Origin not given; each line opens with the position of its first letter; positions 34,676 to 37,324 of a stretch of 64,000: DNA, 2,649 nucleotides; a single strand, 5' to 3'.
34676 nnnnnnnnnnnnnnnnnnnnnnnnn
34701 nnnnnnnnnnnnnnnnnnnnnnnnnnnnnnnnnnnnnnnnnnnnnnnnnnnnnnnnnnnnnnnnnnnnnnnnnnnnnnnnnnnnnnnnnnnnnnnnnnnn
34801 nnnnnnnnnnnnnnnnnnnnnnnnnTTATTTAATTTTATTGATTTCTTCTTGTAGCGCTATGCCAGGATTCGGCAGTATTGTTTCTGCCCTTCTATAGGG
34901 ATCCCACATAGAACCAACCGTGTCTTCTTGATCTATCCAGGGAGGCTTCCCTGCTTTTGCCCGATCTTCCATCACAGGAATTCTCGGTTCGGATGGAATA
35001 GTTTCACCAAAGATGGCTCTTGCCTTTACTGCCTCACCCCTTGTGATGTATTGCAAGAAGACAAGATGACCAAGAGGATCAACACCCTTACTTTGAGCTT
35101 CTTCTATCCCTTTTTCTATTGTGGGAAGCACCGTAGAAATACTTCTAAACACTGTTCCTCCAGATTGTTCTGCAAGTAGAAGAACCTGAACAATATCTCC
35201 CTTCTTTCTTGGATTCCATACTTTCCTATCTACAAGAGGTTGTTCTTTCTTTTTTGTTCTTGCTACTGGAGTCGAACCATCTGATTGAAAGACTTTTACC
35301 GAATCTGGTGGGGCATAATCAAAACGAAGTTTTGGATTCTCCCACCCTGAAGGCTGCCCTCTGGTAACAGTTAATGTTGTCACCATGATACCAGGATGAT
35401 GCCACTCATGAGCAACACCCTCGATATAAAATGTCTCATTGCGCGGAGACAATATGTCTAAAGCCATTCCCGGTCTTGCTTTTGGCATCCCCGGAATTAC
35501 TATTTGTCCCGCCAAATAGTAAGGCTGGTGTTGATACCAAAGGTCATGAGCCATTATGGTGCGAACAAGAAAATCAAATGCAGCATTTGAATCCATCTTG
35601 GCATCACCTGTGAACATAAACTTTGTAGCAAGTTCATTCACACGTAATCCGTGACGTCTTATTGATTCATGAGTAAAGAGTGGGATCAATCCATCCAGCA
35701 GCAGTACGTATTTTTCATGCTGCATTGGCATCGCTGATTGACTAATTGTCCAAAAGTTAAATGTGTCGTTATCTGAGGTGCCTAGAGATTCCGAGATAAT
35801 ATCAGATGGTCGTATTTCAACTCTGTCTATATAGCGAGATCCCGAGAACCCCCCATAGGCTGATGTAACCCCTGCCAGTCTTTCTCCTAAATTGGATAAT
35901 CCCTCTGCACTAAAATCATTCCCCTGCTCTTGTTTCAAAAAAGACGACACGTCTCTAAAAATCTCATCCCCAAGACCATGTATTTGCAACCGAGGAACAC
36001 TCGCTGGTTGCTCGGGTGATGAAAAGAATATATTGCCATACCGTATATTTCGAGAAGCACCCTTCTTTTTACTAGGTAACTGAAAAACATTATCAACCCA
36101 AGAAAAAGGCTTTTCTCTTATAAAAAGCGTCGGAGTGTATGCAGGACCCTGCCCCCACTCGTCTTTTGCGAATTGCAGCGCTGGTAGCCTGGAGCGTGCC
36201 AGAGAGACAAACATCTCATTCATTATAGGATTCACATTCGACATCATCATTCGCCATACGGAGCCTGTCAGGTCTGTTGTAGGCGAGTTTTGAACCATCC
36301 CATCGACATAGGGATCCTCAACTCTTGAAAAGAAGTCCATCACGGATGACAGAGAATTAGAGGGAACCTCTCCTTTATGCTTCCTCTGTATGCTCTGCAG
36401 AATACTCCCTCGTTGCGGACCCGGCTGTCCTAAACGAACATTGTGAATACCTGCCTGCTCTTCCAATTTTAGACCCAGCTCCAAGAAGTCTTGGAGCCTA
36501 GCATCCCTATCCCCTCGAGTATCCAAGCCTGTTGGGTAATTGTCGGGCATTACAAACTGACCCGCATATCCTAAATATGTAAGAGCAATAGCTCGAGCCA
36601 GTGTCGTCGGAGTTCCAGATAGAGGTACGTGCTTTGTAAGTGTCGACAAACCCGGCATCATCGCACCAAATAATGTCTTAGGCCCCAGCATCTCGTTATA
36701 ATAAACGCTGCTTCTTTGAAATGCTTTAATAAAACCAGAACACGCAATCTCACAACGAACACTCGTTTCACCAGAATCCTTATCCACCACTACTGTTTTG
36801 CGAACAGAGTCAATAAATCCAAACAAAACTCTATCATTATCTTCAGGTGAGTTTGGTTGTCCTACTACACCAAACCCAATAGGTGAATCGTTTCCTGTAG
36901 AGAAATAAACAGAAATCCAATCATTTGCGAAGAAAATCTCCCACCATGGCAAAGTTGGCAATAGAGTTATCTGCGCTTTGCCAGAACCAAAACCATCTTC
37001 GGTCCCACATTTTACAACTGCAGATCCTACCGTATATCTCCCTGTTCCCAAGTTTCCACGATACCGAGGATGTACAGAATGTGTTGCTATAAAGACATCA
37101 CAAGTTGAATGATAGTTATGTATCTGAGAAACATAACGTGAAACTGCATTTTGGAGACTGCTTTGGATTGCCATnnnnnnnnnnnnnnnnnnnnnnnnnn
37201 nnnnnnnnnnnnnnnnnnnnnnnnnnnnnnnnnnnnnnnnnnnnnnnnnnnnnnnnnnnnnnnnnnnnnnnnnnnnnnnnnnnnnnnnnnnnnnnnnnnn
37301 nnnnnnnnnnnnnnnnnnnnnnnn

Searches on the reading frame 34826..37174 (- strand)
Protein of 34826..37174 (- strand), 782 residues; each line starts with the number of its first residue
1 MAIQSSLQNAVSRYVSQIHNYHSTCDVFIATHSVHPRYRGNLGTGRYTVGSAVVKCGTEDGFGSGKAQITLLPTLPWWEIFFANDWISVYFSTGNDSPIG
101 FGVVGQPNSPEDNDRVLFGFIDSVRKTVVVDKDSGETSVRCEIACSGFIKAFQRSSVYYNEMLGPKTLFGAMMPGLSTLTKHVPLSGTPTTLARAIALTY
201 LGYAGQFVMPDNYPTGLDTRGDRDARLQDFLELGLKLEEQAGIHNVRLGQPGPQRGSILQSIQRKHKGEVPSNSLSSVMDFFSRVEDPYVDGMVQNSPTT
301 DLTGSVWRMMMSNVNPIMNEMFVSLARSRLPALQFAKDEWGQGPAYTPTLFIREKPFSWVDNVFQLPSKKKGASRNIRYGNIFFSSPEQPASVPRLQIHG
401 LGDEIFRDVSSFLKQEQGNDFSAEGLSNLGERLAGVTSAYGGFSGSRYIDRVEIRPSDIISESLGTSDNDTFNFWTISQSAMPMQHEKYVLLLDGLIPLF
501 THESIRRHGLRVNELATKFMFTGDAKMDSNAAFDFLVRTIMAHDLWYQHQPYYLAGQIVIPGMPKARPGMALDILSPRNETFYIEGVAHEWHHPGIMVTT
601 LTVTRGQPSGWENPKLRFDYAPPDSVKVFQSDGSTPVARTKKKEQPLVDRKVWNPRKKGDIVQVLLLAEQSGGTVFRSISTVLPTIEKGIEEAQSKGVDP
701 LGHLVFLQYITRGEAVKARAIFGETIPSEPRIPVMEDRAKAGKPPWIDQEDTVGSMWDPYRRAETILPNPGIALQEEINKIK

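Call 23: search_protein_families(library=phrogs, proteins=[window:34826-37174:-], max_evalue=0.001)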
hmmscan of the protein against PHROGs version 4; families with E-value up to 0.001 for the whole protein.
window:34826-37174:- (782 aa): 1 family
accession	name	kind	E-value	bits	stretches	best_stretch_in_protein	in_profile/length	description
phrog_1015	-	tail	2.8e-20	73.5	2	546-619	518-591/795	tail protein with lysin activity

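Call 24: search_protein_families(library=pfam, proteins=[window:34826-37174:-], max_evalue=0.001)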
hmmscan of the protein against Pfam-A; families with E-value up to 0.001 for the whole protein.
window:34826-37174:- (782 aa): 0 families
